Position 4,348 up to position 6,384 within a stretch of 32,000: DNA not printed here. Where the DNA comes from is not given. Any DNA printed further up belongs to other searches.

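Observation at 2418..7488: Tightly coupled Ser/Thr kinase, trypsin-like protease and radical-SAM/SPASM operon with no visible substrate peptide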

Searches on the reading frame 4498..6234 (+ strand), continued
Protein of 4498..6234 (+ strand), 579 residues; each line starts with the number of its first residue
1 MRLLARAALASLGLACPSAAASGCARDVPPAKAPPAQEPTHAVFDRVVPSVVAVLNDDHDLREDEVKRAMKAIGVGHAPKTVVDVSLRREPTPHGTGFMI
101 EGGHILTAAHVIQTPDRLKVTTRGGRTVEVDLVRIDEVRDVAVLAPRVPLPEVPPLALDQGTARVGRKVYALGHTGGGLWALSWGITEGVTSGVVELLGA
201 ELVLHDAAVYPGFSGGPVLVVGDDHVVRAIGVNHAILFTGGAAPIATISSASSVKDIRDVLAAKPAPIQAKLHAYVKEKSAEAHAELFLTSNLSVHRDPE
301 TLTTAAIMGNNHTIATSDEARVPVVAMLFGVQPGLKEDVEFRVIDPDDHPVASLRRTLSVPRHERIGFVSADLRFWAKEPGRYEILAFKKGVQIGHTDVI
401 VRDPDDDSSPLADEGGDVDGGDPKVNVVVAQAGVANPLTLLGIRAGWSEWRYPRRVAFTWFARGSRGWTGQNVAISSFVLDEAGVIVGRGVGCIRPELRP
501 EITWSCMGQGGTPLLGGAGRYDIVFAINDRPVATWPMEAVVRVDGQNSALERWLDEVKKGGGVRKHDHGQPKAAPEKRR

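Call 78: find_encoding_contigs(protein=P0128, flank=10000, max_places=3)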
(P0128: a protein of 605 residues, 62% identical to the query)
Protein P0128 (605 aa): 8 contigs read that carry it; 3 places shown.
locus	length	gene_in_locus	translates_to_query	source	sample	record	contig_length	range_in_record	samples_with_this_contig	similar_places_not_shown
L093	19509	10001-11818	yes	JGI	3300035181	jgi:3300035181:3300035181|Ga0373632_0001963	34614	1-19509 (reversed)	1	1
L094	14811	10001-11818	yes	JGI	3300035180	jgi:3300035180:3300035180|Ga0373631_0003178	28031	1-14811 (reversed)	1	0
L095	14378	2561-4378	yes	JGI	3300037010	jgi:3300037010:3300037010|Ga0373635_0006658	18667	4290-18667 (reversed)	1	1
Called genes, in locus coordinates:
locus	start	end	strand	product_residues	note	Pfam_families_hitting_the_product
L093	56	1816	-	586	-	-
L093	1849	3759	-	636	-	-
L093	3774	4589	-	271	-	PF03372:Exo_endo_phos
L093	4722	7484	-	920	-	PF03030:H_PPase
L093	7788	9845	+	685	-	PF03030:H_PPase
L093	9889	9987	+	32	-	-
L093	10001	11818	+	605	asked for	PF00089:Trypsin, PF13365:Trypsin_2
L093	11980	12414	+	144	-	PF00072:Response_reg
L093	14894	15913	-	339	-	PF01636:APH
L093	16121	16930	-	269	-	-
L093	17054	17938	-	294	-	PF27100:DcsG_N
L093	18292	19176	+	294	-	PF00413:Peptidase_M10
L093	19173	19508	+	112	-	?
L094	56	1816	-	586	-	-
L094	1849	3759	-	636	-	-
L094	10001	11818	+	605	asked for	PF00089:Trypsin, PF13365:Trypsin_2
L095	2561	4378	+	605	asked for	PF00089:Trypsin, PF13365:Trypsin_2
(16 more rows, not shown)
